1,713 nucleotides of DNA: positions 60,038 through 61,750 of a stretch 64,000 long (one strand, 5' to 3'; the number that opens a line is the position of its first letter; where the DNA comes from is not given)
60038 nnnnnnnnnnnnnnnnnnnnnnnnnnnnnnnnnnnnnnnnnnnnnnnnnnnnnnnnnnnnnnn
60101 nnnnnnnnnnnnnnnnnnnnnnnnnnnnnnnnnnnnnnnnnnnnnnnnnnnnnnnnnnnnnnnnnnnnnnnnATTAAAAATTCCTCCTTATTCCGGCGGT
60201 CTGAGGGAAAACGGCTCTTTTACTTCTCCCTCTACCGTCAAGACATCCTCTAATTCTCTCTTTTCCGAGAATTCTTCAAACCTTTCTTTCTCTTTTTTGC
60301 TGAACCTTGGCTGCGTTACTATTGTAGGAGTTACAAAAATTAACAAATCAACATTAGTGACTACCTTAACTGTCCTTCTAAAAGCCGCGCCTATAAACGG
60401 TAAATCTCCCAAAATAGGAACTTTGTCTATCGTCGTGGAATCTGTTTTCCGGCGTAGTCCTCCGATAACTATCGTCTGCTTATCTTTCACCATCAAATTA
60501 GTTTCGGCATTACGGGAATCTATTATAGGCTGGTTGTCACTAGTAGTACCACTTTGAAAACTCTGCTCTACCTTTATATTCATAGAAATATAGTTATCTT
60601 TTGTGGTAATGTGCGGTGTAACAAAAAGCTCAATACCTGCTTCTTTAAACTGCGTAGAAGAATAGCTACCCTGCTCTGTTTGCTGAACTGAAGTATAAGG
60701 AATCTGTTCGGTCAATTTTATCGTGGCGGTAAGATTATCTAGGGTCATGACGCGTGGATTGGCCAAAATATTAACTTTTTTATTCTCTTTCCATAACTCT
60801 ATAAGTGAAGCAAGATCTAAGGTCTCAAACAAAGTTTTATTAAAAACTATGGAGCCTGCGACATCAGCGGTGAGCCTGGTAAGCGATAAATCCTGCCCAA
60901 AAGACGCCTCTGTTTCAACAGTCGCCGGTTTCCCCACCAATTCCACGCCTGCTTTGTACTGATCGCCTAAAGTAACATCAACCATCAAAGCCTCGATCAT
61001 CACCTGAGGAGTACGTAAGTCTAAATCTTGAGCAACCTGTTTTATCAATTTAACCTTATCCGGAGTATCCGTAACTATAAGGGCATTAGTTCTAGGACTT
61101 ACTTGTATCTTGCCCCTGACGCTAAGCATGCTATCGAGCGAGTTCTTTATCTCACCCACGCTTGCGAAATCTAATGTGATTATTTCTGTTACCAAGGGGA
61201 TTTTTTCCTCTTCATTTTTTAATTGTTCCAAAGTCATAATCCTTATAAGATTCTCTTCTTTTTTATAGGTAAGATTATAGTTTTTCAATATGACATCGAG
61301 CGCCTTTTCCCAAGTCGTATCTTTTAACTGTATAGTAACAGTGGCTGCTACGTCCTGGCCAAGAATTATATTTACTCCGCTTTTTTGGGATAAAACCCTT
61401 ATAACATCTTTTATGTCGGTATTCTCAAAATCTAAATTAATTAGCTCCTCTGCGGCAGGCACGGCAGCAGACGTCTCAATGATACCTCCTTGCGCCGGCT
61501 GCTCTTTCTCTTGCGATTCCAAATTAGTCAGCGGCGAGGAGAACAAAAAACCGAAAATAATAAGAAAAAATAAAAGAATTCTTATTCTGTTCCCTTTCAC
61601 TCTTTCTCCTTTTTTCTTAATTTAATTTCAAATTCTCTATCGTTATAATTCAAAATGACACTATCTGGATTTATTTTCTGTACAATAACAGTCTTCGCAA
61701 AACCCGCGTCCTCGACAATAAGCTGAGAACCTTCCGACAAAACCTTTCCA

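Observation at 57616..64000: Type IV pilus-like operon with non-canonical order: pilC-pilin-pilN-pilO-pilP-pilQ-[coiled-coil/TPR]-pilM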

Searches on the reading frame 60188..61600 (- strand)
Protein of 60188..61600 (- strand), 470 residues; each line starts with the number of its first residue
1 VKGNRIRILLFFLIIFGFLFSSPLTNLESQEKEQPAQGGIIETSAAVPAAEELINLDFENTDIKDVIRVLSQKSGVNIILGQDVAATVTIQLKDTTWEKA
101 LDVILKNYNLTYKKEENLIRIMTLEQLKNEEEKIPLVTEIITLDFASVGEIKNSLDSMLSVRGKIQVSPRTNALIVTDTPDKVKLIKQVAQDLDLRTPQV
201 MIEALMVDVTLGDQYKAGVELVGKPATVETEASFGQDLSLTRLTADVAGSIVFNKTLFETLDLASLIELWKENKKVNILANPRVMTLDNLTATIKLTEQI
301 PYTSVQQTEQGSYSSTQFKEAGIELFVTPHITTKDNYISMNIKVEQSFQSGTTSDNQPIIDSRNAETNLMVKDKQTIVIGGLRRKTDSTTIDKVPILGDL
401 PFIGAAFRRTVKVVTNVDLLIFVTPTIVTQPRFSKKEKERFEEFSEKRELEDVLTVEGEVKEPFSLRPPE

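Call 3: search_protein_families(library=pfam, proteins=[window:60188-61600:-], max_evalue=0.1)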
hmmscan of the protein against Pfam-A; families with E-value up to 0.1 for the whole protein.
window:60188-61600:- (470 aa): 5 families
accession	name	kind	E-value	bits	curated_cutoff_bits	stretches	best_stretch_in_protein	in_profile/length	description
PF00263.26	Secretin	-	4.2e-47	160.3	27.5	1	271-428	3-168/169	Bacterial type II and III secretion system protein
PF03958.22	Secretin_N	-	5.9e-14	52.5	28.2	1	138-199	1-69/69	Bacterial type II/III secretion system short domain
PF07660.19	STN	-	1.9e-10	40.8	28.4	1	76-122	1-50/52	Secretin and TonB N terminus short domain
PF21305.2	type_II_gspD_N0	-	4.2e-06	27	27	1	56-96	1-41/71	GspD-like, N0 domain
PF16344.10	FecR_C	-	5.6e-05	23.5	24.4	1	56-120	2-69/70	FecR, C-terminal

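Call 6: search_protein_families(library=ncbifam, proteins=[window:60188-61600:-], max_evalue=0.1)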
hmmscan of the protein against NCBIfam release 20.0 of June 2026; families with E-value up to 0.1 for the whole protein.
window:60188-61600:- (470 aa): 10 families
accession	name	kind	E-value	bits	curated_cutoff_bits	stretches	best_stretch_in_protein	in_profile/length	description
TIGR02515.1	IV_pilus_PilQ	subfamily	3.3e-80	270.2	284.35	1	53-428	3-427/428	type IV pilus secretin PilQ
TIGR02517.1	type_II_gspD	equivalog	3.4e-65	220.7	351.35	2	153-431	290-593/600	type II secretion system secretin GspD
NF010083.0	PRK13568.1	equivalog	1.3e-55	188.9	554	1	43-429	17-418/419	DNA uptake porin HofQ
NF007851.2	PRK10560.1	exception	9.1e-44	149.9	598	1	45-429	15-410/412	DNA uptake porin HofQ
TIGR02516.1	type_III_yscC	equivalog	3.1e-42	144.7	238.45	2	159-429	195-462/463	type III secretion system outer membrane ring subunit SctC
TIGR02519.1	pilus_MshL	equivalog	6.1e-30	104.2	250.2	1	167-428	3-290/290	pilus (MSHA type) biogenesis protein MshL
NF011873.0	PRK15346.1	equivalog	3.8e-26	91.8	524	2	165-424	238-490/499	EscC/YscC/HrcC family type III secretion system outer membrane ring protein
NF042912.1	Amuc_1098_fam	equivalog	4.6e-20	71.3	750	1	356-428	724-796/805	Amuc_1098 family type IV pilus outer membrane protein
TIGR02520.1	pilus_B_mal_scr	equivalog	4.8e-15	55.1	287.65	1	148-425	221-511/513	PilN family type IVB pilus formation outer membrane protein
NF045738.1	MPN121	equivalog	0.015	15.5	150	1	93-147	35-88/122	MPN121 family protein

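Call 69: search_protein_representatives(protein=window:60188-61600:-)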
Query: 470 residues. Proteins with E-value up to 0.001 (for the whole library): 41523; up to 1e-10: 23363; up to 1e-30: 4253. The best 150 are listed.
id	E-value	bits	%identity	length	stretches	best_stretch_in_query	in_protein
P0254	9.4e-110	383.7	51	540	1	52-442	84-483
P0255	2.1e-108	379.2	47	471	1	8-469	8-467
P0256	4.1e-108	378.2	47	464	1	52-469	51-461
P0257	3.3e-107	375.3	44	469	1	1-469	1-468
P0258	5.5e-107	374.5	47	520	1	8-446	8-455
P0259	7.3e-106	370.8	52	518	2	246-445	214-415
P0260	6.3e-104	364.5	48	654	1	48-451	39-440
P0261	6.6e-103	361.1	48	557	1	54-450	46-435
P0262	7.5e-103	360.9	45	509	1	33-448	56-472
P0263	8.0e-103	360.8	45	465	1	11-469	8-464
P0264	1.4e-100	353.5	44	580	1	6-449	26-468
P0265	1.7e-100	353.1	45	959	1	51-447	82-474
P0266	2.9e-100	352.4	47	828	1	34-439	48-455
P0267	8.8e-99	347.5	46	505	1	41-456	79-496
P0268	9.0e-99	347.5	55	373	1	35-358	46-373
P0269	4.9e-94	331.9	42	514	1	26-442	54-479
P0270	6.1e-94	331.6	44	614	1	47-439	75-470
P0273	8.4e-90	317.9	43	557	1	50-440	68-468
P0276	5.5e-89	315.2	42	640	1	48-446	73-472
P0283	1.4e-74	267.8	40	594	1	45-446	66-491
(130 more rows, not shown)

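Call 71: find_encoding_contigs(protein=P0273, flank=8000, max_places=2)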
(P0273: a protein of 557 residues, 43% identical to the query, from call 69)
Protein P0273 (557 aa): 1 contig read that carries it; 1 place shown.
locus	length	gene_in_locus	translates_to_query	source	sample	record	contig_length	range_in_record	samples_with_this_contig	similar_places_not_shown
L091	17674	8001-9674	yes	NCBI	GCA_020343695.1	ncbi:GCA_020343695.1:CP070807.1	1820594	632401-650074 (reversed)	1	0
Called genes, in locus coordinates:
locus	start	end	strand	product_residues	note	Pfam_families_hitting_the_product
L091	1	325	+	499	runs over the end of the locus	PF00501:AMP-binding, PF13193:AMP-binding_C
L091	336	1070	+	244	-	PF01048:PNP_UDP_1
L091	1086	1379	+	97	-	PF11084:DUF2621 (weak)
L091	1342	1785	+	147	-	-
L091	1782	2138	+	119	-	PF02558:ApbA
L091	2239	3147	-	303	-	PF04055:Radical_SAM, PF12345:DUF3641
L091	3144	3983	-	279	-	PF04116:FA_hydroxylase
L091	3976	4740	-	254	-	PF04784:DUF547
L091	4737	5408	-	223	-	PF00535:Glycos_transf_2, PF10111:Glyco_tranf_2_2 (faint), PF13641:Glyco_tranf_2_3 (faint)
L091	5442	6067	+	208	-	-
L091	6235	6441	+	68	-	PF12728:HTH_17 (weak), PF13411:MerR_1 (weak), PF00376:MerR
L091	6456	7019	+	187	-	-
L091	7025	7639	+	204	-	PF04350:PilO (weak)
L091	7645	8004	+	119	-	-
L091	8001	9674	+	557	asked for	PF21305:type_II_gspD_N0 (weak), PF07660:STN (weak), PF03958:Secretin_N, PF00263:Secretin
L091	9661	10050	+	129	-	PF13181:TPR_8 (faint), PF07719:TPR_2 (faint), PF13174:TPR_6 (faint), PF13414:TPR_11, PF13432:TPR_16, PF14559:TPR_19 (weak), PF13431:TPR_17 (weak)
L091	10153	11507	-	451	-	PF02223:Thymidylate_kin, PF14907:NTP_transf_5 (weak)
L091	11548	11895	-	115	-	PF01050:MannoseP_isomer, PF07883:Cupin_2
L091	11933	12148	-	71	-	-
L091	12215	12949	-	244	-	PF00483:NTP_transferase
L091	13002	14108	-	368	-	PF02878:PGM_PMM_I, PF02879:PGM_PMM_II, PF02880:PGM_PMM_III, PF00408:PGM_PMM_IV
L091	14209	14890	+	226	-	PF04101:Glyco_tran_28_C (weak)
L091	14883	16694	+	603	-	PF17764:PriA_3primeBD, PF18074:PriA_C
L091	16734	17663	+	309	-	PF00551:Formyl_trans_N, PF02911:Formyl_trans_C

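Call 74: find_encoding_contigs(protein=P0266, flank=8000, max_places=1)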
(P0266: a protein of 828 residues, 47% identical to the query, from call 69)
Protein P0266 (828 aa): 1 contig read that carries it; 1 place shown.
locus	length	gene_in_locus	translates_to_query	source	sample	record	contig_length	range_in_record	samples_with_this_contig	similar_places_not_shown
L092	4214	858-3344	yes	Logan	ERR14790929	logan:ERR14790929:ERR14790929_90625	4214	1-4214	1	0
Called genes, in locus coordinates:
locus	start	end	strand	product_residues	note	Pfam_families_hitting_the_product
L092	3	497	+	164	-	?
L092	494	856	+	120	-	-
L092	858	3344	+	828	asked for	PF21305:type_II_gspD_N0 (weak), PF03958:Secretin_N, PF07719:TPR_2 (faint), PF13174:TPR_6 (faint), PF00263:Secretin, PF00515:TPR_1 (faint)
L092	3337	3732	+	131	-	PF13181:TPR_8 (faint), PF13432:TPR_16, PF07719:TPR_2 (faint), PF13174:TPR_6 (faint), PF13414:TPR_11, PF14559:TPR_19, PF13431:TPR_17 (weak)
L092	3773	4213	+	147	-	?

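Call 75: find_encoding_contigs(protein=P0257, flank=9000, max_places=1)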
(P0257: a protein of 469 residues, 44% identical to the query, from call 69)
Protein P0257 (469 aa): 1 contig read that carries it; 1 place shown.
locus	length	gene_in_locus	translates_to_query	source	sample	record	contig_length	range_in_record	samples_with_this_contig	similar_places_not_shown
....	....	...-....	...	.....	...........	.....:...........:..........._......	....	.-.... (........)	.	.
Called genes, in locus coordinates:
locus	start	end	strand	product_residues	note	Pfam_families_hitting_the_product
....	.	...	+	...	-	?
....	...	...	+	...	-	-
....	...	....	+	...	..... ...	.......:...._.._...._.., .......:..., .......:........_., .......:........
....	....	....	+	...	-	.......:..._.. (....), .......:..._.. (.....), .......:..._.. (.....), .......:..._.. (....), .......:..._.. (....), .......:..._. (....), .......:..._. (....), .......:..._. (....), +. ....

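Call 76: find_encoding_contigs(protein=P0283, flank=9000, max_places=1)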
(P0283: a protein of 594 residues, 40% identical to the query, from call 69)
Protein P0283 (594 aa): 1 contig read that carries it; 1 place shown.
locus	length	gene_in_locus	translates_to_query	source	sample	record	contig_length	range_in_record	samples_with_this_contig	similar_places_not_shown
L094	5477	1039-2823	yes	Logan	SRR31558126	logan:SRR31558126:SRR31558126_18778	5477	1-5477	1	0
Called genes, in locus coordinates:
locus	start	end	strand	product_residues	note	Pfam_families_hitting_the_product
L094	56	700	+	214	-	-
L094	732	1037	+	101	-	-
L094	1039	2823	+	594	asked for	PF21305:type_II_gspD_N0 (weak), PF07660:STN (weak), PF03958:Secretin_N, PF00263:Secretin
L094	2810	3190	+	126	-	PF13174:TPR_6 (faint), PF13424:TPR_12 (faint), PF07719:TPR_2 (faint), PF13181:TPR_8 (faint), PF13428:TPR_14 (faint), PF13431:TPR_17 (faint), PF13432:TPR_16 (weak), PF14559:TPR_19, +1 more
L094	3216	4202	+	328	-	PF11104:PilM_2, PF14450:FtsA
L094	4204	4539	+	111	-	PF07238:PilZ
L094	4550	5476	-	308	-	?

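Call 80: list_cluster_members(proteins=[P0273, P0254, P0255, P0263, P0269, P0270, P0276, P0258, P0256, P0121])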
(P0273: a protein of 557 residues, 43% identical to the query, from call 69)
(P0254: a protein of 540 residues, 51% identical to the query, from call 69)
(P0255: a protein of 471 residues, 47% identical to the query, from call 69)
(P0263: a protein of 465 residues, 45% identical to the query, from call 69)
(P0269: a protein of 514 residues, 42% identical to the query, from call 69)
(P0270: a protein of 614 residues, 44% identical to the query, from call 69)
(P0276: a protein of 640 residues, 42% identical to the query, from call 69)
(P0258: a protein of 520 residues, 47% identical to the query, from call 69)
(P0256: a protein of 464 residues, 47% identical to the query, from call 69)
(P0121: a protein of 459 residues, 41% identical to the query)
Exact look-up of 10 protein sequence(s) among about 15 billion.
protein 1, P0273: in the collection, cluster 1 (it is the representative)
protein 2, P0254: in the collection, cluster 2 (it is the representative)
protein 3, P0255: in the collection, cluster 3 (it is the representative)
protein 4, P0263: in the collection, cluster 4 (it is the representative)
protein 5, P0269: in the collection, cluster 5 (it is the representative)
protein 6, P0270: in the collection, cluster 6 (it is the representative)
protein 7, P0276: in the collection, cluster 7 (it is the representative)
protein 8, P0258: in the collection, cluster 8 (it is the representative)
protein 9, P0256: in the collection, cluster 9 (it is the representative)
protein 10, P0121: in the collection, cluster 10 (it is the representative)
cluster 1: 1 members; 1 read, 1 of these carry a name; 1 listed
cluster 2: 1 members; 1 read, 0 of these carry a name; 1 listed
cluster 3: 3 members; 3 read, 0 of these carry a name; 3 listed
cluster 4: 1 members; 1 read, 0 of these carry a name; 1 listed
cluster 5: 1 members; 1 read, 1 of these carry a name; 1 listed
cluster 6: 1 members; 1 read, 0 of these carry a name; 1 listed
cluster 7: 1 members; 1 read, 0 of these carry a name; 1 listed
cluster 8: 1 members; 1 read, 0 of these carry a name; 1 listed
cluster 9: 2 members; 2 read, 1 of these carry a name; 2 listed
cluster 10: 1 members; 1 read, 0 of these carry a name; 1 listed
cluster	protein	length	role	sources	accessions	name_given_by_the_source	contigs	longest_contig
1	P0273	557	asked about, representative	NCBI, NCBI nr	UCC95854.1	MAG: secretin and TonB N-terminal domain-containing protein [Candidatus Omnitrophota ...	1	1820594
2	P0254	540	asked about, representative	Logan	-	-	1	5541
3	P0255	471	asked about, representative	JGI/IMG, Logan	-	-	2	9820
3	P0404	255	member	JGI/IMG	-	-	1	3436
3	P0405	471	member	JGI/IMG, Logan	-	-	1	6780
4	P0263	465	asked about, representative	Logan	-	-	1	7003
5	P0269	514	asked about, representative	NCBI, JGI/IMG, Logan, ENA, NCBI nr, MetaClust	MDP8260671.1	MAG: type IV pilus secretin PilQ [Candidatus Gygaella obscura] | type IV pilus secretin PilQ [Candidatus Gygaella obscura] | \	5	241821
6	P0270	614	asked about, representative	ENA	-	-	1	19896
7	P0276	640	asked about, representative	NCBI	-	-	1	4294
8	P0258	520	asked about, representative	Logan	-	-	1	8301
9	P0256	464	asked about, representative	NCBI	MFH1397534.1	MAG: secretin N-terminal domain-containing protein [Candidatus Omnitrophota bacterium]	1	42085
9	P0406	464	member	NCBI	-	-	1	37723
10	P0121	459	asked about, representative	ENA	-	-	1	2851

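Call 86: find_related_loci(query=A7, collection=metagenome_contigs, flank=6000)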
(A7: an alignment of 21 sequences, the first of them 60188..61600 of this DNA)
Query A7 (470 aa) in metagenome_contigs; peptide patterns used: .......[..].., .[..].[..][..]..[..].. (x = any residue, [..] = any of these).
600 stretches matched a pattern (row limit reached: there are more); 584 encode a relative of the query (tblastn E <= 1e-3); the best 80 are kept; 80 distinct loci.
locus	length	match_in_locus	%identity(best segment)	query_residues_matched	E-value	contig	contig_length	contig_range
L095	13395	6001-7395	47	29-470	1e-126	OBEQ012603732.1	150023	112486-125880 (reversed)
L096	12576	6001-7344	47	18-469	3e-121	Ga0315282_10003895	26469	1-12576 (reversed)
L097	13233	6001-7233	48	53-469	2e-118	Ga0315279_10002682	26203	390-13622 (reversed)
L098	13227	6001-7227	48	53-470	2e-117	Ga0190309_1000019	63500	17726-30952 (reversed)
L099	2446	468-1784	46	1-452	3e-121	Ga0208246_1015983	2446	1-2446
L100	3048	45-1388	44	10-467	2e-116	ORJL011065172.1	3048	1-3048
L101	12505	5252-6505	43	9-444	4e-112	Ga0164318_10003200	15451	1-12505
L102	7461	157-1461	45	36-469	3e-109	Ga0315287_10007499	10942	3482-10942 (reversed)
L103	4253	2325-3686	42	2-469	4e-109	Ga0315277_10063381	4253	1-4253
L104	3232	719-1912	45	51-447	1e-110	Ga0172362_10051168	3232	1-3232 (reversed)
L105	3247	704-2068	41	2-469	4e-110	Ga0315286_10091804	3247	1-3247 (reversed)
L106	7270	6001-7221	44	54-462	5e-107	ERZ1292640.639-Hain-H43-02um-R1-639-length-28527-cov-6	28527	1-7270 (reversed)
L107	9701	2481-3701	44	54-462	5e-107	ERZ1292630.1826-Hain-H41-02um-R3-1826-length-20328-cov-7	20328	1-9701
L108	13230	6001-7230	47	53-469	2e-113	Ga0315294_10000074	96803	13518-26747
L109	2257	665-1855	43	35-431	6e-108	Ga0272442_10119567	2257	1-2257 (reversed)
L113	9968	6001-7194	47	47-443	5e-112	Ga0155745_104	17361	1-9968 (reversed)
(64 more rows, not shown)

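Call 91: search_protein_families(library=pfam, proteins=[L094:4204-4539:+, L091:6235-6441:+, L107:2391-4067:+, L113:5932-7569:+, L108:7262-10369:+, L101:2322-4028:+], max_evalue=0.001)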
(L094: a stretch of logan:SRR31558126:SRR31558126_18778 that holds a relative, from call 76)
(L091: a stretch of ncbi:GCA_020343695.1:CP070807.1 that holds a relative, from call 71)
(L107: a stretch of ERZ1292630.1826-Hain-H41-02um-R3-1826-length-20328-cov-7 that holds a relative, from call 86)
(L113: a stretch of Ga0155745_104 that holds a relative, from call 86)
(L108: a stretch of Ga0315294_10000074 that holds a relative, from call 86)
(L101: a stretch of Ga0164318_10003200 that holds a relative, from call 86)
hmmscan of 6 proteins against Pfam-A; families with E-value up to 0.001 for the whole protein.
L094:4204-4539:+ (111 aa): 1 family
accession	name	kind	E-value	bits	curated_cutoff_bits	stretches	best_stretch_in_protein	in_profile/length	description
PF07238.19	PilZ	-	1.1e-14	55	22.5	1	3-106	1-101/102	PilZ domain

L091:6235-6441:+ (68 aa): 3 families
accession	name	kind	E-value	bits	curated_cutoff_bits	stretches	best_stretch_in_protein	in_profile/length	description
PF00376.29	MerR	-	5.4e-08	33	28.2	1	8-45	1-38/38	MerR family regulatory protein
PF12728.13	HTH_17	-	1.7e-07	31.8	27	1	6-50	1-43/51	Helix-turn-helix domain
PF13411.12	MerR_1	-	9.5e-07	29.3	21.6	1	7-55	1-48/69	MerR HTH family regulatory protein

L107:2391-4067:+ (558 aa): 4 families
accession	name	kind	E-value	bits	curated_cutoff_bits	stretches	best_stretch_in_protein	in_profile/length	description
PF00263.26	Secretin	-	8.3e-48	162.6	27.5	1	243-400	3-169/169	Bacterial type II and III secretion system protein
PF03958.22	Secretin_N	-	4e-14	53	28.2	1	115-176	1-69/69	Bacterial type II/III secretion system short domain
PF07660.19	STN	-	2.3e-13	50.1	28.4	1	53-99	1-50/52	Secretin and TonB N terminus short domain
PF21305.2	type_II_gspD_N0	-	9.7e-06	25.8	27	1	33-97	1-70/71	GspD-like, N0 domain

L113:5932-7569:+ (545 aa): 5 families
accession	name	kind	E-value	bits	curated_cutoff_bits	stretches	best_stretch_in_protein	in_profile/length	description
PF00263.26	Secretin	-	8.7e-50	169.1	27.5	1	246-405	3-168/169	Bacterial type II and III secretion system protein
PF03958.22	Secretin_N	-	3.1e-14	53.4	28.2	1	118-179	1-69/69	Bacterial type II/III secretion system short domain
PF07660.19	STN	-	1.8e-10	40.8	28.4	1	56-102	1-50/52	Secretin and TonB N terminus short domain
PF21305.2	type_II_gspD_N0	-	0.00012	22.3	27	1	36-73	1-38/71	GspD-like, N0 domain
PF07719.23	TPR_2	-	0.00068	20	27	0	497-527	3-33/34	Tetratricopeptide repeat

L108:7262-10369:+ (1035 aa): 16 families
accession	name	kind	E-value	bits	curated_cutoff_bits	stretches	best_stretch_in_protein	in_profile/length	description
PF13414.12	TPR_11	-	2.9e-16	59.3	26.8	1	926-965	1-40/42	TPR repeat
PF13181.12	TPR_8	-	2.6e-12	46.3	25.7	0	923-952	5-34/34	Tetratricopeptide repeat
PF07719.23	TPR_2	-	8.8e-12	44.6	27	1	924-952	6-34/34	Tetratricopeptide repeat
PF13431.12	TPR_17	-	1.4e-11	44.2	24.4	1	942-973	2-33/34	Tetratricopeptide repeat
PF00515.34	TPR_1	-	4.2e-11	42.6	27.8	2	923-952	5-34/34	Tetratricopeptide repeat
PF14559.12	TPR_19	-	8.2e-09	36.1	25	1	933-990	5-62/68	Tetratricopeptide repeat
PF13424.12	TPR_12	-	1.8e-07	31.7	30.1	1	923-983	7-75/77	Tetratricopeptide repeat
PF13428.12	TPR_14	-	4.7e-07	30.3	23.5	0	955-995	3-43/44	Tetratricopeptide repeat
PF13432.12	TPR_16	-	7.1e-07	30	32.7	0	924-960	2-38/65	Tetratricopeptide repeat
PF08614.16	ATG16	-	5.3e-06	27.2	33.7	0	251-387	29-179/200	Autophagy protein 16 (ATG16)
PF13174.12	TPR_6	-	1.3e-05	26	26.3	0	923-951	4-32/33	Tetratricopeptide repeat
PF13176.12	TPR_7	-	8.2e-05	22.8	27.9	0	956-987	2-35/36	Tetratricopeptide repeat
PF18682.6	PilA4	-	0.00024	21.9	26.8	0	630-655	13-38/83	Pilin A4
PF10473.14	CENP-F_leu_zip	-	0.00025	21.5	34.5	0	366-490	3-130/140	Leucine-rich repeats of kinetochore protein Cenp-F/LEK1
PF12325.13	TMF_TATA_bd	-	0.00031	21.3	29.1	1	615-700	20-105/115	TATA element modulatory factor 1 TATA binding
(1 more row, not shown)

L101:2322-4028:+ (568 aa): 1 family
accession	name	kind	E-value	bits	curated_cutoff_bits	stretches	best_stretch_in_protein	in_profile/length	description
PF11104.14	PilM_2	-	2.1e-31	109.6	27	1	66-357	45-339/340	Type IV pilus assembly protein PilM;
